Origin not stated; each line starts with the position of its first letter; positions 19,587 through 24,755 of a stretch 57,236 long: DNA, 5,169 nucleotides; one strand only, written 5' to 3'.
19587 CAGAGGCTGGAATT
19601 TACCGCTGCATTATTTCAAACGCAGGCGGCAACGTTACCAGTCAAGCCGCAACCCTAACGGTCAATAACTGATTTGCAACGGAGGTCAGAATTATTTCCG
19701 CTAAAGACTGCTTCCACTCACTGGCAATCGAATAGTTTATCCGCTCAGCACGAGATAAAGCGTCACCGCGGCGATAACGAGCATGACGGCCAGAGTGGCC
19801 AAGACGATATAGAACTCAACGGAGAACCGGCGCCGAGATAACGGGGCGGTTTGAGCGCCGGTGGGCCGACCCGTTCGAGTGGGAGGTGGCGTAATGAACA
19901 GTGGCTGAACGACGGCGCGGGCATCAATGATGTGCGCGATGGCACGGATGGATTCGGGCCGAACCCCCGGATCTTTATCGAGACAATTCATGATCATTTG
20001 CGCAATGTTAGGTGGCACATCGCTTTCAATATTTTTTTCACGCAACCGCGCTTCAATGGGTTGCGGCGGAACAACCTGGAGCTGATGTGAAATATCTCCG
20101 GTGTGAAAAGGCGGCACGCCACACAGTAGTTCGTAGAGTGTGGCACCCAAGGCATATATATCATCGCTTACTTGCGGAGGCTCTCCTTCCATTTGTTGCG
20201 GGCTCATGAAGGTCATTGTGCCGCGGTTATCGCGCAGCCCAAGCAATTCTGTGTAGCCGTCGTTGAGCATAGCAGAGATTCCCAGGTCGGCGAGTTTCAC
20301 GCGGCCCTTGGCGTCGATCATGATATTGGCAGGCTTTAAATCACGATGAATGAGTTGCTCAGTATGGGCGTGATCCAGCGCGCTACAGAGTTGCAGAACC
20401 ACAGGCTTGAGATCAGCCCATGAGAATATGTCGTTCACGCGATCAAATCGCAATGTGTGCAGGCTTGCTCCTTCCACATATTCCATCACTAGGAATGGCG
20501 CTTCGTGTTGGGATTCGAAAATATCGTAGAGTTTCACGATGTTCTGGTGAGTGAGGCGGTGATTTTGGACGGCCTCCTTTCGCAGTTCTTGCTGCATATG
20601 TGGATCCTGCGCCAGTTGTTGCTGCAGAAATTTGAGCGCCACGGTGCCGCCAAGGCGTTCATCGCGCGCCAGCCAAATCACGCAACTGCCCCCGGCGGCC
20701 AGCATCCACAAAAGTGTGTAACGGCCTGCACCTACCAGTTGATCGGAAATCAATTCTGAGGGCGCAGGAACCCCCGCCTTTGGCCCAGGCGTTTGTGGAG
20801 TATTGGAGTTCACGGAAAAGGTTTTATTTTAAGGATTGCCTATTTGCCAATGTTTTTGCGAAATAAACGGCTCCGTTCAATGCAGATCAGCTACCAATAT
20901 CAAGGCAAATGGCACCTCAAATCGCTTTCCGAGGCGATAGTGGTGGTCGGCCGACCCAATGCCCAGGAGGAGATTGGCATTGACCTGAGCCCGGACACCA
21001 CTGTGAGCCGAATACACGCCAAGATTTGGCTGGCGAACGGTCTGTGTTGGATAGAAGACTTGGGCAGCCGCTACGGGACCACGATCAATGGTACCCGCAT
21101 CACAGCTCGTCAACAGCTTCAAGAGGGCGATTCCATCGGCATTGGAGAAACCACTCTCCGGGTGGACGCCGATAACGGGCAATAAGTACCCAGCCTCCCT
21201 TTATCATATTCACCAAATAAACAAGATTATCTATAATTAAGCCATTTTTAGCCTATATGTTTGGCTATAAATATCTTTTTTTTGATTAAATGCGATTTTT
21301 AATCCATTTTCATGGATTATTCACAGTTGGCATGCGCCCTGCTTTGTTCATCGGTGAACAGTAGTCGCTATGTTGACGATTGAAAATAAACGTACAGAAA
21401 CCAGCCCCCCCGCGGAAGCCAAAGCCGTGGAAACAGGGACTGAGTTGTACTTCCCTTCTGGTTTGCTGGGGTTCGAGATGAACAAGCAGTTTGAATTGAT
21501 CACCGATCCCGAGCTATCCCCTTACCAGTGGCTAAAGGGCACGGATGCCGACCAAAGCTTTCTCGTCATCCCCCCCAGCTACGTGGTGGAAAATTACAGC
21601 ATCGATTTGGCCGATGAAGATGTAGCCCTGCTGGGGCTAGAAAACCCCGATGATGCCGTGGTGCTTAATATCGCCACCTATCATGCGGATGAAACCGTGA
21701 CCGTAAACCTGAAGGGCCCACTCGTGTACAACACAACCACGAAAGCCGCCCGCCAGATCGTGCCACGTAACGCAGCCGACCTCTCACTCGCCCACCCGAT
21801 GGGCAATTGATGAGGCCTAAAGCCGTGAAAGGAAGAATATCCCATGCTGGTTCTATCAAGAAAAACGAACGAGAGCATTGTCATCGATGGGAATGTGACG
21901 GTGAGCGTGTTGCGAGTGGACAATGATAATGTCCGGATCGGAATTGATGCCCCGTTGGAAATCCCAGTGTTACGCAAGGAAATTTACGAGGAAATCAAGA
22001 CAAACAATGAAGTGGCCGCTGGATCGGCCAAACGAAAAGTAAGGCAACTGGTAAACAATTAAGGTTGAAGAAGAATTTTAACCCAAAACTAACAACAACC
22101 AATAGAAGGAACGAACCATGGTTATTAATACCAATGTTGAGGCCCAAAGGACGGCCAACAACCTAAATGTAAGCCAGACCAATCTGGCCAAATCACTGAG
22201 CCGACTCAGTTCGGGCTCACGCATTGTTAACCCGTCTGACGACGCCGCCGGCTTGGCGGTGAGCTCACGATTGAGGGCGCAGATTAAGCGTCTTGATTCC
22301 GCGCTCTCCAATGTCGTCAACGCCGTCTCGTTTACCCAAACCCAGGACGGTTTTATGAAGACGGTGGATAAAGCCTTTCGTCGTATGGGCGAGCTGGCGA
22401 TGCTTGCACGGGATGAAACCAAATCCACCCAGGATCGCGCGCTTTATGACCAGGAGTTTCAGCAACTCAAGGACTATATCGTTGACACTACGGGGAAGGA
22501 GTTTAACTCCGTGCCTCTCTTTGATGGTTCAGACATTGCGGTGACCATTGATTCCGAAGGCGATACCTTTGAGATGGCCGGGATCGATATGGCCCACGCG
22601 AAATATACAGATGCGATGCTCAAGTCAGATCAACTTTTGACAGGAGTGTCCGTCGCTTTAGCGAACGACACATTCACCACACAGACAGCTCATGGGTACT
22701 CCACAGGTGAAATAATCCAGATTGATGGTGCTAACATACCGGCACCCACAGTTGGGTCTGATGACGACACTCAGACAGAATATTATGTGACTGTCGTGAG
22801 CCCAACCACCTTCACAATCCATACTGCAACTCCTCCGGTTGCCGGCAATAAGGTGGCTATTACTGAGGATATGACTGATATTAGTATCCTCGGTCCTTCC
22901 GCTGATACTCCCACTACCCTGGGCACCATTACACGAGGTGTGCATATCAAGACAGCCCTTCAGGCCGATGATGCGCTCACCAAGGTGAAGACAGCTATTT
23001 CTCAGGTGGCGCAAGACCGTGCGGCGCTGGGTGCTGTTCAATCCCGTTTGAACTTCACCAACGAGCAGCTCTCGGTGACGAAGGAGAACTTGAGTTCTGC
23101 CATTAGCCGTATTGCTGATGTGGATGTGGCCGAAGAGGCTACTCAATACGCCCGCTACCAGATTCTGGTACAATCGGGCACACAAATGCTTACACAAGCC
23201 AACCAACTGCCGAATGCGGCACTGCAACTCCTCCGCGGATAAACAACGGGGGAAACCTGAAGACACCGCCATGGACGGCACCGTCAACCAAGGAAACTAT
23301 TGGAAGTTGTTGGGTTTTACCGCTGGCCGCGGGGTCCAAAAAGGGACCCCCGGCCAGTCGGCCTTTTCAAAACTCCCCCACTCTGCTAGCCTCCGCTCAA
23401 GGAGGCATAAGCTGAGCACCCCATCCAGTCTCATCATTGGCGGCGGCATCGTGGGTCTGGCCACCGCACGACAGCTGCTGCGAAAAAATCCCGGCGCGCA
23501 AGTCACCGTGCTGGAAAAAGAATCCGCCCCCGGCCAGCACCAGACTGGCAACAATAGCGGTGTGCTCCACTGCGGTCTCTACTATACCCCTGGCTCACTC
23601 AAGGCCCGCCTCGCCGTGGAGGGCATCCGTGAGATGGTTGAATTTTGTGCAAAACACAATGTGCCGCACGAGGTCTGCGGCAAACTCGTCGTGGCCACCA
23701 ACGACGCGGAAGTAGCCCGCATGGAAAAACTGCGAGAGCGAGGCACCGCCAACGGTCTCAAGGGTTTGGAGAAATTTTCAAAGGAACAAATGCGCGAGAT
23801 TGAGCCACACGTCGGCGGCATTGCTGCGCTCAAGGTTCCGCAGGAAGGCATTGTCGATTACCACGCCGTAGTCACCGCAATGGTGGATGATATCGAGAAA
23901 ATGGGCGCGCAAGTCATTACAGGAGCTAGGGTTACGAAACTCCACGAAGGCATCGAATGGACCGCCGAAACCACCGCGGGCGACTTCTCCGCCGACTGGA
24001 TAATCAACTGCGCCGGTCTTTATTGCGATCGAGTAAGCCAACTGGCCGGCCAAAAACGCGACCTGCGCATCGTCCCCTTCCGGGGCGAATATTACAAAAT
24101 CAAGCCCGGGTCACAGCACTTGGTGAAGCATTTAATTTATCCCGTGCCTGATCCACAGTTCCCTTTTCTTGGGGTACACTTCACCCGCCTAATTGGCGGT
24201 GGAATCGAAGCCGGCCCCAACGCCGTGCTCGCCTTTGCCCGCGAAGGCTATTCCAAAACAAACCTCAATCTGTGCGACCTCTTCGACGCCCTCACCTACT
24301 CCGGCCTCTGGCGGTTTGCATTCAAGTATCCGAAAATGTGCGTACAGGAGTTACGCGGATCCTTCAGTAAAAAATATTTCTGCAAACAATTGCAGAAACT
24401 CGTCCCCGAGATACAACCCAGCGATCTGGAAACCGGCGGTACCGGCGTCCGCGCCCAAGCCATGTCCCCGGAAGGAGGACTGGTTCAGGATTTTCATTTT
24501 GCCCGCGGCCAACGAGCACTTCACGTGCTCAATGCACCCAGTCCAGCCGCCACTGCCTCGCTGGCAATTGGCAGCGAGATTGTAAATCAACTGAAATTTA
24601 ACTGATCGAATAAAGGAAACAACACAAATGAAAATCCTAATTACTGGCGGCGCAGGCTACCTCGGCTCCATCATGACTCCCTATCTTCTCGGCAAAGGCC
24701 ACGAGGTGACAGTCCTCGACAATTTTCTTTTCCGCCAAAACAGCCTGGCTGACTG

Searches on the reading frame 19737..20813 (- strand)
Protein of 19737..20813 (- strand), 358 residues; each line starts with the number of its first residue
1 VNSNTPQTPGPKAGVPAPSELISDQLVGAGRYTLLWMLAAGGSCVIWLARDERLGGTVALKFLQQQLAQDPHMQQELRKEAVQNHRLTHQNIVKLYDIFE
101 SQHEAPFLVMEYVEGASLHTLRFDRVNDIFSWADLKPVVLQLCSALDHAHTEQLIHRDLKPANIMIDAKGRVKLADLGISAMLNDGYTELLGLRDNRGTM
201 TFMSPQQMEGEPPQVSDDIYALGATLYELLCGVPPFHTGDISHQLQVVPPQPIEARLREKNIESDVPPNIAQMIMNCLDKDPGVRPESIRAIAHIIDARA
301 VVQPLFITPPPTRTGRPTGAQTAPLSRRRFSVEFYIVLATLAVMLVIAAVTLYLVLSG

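Call 4: search_protein_families(library=pfam, proteins=[window:19737-20813:-], max_evalue=0.001)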
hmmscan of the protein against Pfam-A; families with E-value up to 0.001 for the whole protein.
window:19737-20813:- (358 aa): 6 families
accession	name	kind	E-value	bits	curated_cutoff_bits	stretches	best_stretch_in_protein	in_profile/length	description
PF00069.31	Pkinase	-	2.1e-46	158.9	31.7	1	40-294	9-260/263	Protein kinase domain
PF07714.23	PK_Tyr_Ser-Thr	-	9.7e-30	104.2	23.1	1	50-287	23-250/258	Protein tyrosine and serine/threonine kinase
PF03109.22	ABC1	-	3.7e-07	30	22.9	1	63-185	100-219/244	ABC1 atypical kinase-like domain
PF01636.29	APH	-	8e-06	26.2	23.2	0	145-172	160-188/239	Phosphotransferase enzyme family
PF17667.7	Pkinase_fungal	-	6.5e-05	22.3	24.1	0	151-212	305-369/387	Fungal protein kinase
PF12330.14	Haspin_kinase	-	0.00084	18.9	25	0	91-181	174-254/364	Haspin like kinase domain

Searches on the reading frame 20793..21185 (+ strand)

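Call 4: search_protein_families(library=pfam, proteins=[window:20793-21185:+], max_evalue=0.001)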
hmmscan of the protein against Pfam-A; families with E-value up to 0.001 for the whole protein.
window:20793-21185:+ (130 aa): 2 families
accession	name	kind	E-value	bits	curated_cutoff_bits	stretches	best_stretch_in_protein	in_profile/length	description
PF00498.31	FHA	-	3.9e-15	56.5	20.7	1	50-118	1-67/67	FHA domain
PF16697.10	Yop-YscD_cpl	-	7.8e-08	32.9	33.2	1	45-125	14-91/94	Inner membrane component of T3SS, cytoplasmic domain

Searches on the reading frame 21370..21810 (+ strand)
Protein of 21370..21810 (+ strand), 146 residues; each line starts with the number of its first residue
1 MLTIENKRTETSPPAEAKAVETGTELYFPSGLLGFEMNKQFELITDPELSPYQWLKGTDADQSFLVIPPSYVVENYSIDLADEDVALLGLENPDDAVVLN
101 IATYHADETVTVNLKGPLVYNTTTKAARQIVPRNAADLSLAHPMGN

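Call 4: search_protein_families(library=pfam, proteins=[window:21370-21810:+], max_evalue=0.001)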
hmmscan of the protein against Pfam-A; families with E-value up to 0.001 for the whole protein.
window:21370-21810:+ (146 aa): 1 family
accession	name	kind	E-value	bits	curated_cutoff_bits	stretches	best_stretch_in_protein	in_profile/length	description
PF02623.20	FliW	-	6.7e-28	97.4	25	1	27-134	2-113/122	FliW protein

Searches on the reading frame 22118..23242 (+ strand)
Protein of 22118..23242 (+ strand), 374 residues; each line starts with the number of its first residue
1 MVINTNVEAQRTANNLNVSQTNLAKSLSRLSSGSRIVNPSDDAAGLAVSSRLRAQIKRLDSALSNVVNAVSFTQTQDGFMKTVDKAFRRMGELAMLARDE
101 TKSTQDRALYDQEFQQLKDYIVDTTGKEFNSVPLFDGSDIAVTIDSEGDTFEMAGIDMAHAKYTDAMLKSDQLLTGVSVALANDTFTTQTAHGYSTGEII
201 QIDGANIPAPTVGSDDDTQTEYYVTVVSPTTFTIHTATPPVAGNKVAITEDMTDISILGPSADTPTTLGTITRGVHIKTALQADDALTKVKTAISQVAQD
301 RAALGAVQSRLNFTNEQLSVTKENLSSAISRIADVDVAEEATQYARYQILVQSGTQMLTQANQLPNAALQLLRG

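Call 4: search_protein_families(library=pfam, proteins=[window:22118-23242:+], max_evalue=0.001)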
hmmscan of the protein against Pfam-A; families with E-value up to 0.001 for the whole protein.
window:22118-23242:+ (374 aa): 2 families
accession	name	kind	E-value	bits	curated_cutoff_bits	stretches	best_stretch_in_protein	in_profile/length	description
PF00669.25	Flagellin_N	-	1.4e-28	100.1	26.6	1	3-138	1-137/139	Bacterial flagellin N-terminal helical region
PF00700.27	Flagellin_C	-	1e-24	87.1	23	1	287-372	1-86/86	Bacterial flagellin C-terminal helical region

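Call 6: search_protein_families(library=ncbifam, proteins=[window:22118-23242:+], max_evalue=0.001)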
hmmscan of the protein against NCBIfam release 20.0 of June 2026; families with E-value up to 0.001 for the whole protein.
window:22118-23242:+ (374 aa): 28 families (the best 25 are shown)
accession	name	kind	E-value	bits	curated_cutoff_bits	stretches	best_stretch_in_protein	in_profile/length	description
NF009444.0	PRK12802.1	equivalog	8.1e-47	160.1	332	2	2-185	4-191/282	flagellin domain-containing protein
NF009448.0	PRK12806.1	equivalog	9.5e-47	159.8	531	2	2-143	4-146/475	flagellin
NF005294.0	PRK06819.1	subfamily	5.6e-46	157.8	387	1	2-373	4-376/376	FliC/FljB family flagellin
NF006467.0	PRK08869.1-2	subfamily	6.7e-45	153.9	443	2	2-212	4-212/400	flagellin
NF006468.0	PRK08869.1-3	subfamily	1.8e-43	149.1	436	2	3-138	5-141/378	polar flagellin E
NF009449.0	PRK12807.1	subfamily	4.4e-40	138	347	2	1-148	1-148/287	flagellin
NF009446.0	PRK12804.1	subfamily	6.9e-40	137.4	352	2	279-373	207-301/301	flagellin Hag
NF006466.0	PRK08869.1-1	subfamily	6.6e-39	134.5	426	2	274-373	278-377/377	flagellin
NF005953.0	PRK08026.1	subfamily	8.7e-39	134.5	619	2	151-374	327-548/548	FliC/FljB family flagellin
NF009445.0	PRK12803.1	equivalog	7.9e-38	130.5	450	2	1-122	1-122/335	flagellin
NF006469.0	PRK08869.1-4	equivalog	1e-37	130.4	627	2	1-121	3-123/377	flagellin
NF009450.0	PRK12808.1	equivalog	1.8e-37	130.1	476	2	1-174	1-174/476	flagellin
NF038071.1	lat_flg_LafA_2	exception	6.6e-37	127.4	365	2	2-123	4-125/284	lateral flagellin LafA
NF006470.0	PRK08869.1-5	equivalog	1.4e-35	123.2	423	1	3-372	4-387/388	flagellin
NF010116.0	PRK13589.1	subfamily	2.1e-28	99.3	983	2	3-136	5-139/576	flagellin A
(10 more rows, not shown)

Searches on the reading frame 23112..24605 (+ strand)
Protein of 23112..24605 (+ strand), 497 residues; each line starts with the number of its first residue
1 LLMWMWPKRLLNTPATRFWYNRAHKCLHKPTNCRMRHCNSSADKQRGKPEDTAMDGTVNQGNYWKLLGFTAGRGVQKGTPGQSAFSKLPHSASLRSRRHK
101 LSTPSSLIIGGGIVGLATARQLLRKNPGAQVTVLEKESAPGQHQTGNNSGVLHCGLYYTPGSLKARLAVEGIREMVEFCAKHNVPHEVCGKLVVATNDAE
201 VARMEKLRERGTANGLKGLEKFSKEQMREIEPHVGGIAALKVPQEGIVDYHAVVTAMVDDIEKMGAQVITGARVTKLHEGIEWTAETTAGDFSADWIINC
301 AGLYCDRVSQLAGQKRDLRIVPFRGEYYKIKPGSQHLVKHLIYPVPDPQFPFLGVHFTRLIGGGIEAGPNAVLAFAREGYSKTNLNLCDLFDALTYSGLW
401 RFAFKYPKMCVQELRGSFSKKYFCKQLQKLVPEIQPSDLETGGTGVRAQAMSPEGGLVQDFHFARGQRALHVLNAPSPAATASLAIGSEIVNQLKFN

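Call 4: search_protein_families(library=pfam, proteins=[window:23112-24605:+], max_evalue=0.001)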
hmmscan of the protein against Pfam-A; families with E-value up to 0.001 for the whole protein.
window:23112-24605:+ (497 aa): 3 families
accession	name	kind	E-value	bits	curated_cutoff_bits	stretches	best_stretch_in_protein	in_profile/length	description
PF01266.30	DAO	-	8.2e-62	210.2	27.9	1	107-491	3-351/353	FAD dependent oxidoreductase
PF13450.12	NAD_binding_8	-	9.8e-07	29.4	21.9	1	108-142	1-33/68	NAD(P)-binding Rossmann-like domain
PF00070.33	Pyr_redox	-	0.00036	21.4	22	0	107-141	3-35/82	Pyridine nucleotide-disulphide oxidoreductase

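Call 5: search_protein_families(library=ncbifam, proteins=[window:23112-24605:+], max_evalue=0.001)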
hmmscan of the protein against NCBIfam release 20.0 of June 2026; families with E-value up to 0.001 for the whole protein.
window:23112-24605:+ (497 aa): 25 families
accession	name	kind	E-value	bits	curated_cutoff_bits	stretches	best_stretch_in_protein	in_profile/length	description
NF008726.1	PRK11728.1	equivalog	9.5e-160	531.7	299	1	107-492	4-389/389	L-2-hydroxyglutarate oxidase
NF033460.1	glycerol3P_ox_II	equivalog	3.1e-38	131.8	460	1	107-377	5-277/361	type 2 glycerol-3-phosphate oxidase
TIGR02352.1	thiamin_ThiO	equivalog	3.7e-23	82.2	250.8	1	107-342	2-241/351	glycine oxidase ThiO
NF002480.1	PRK01747.1-1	equivalog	1.9e-20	72.9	540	1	68-334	215-477/645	bifunctional tRNA (5-methylaminomethyl-2-thiouridine)(34)-methyltransferase MnmC2/FAD-dependent 5-carboxymethylaminomethyl-2-thiouridine(34)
TIGR03197.1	MnmC_Cterm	equivalog_domain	3.1e-20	72.6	174.2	1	107-333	3-227/400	FAD-dependent 5-carboxymethylaminomethyl-2-thiouridine(34) oxidoreductase MnmC1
TIGR03377.1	glycerol3P_GlpA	equivalog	3e-13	49.1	552.8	1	107-325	3-222/530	anaerobic glycerol-3-phosphate dehydrogenase subunit GlpA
TIGR03364.1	HpnW_proposed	hypoth_equivalog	6.7e-13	48.4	285.1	1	107-305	4-197/365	TIGR03364 family FAD-dependent oxidoreductase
NF008313.0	PRK11101.1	equivalog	2e-12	46.5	425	1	105-324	10-230/548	anaerobic glycerol-3-phosphate dehydrogenase subunit A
NF050086.1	pipecolate_AmaA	exception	1.6e-09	36.9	600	1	106-330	28-256/425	L-pipecolate oxidase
TIGR03329.1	Phn_aa_oxid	hypoth_equivalog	3e-09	36.2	632.8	1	107-298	28-230/460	putative aminophosphonate oxidoreductase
NF005560.0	PRK07233.1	equivalog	4.5e-08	32.3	252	1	107-144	4-39/435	hypothetical protein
NF001933.0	PRK00711.1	subfamily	6.4e-08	32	383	1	107-159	4-53/429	D-amino acid dehydrogenase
NF002481.1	PRK01747.1-2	equivalog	7.3e-08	31.7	600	1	103-210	238-344/611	bifunctional tRNA (5-methylaminomethyl-2-thiouridine)(34)-methyltransferase MnmC2/FAD-dependent 5-carboxymethylaminomethyl-2-thiouridine(34)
NF009074.0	PRK12409.1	equivalog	1.4e-07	31.1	494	1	165-325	108-276/410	D-amino acid dehydrogenase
TIGR01373.1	soxB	subfamily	5.9e-07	28.6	529.45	1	106-315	33-250/407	sarcosine oxidase subunit beta family protein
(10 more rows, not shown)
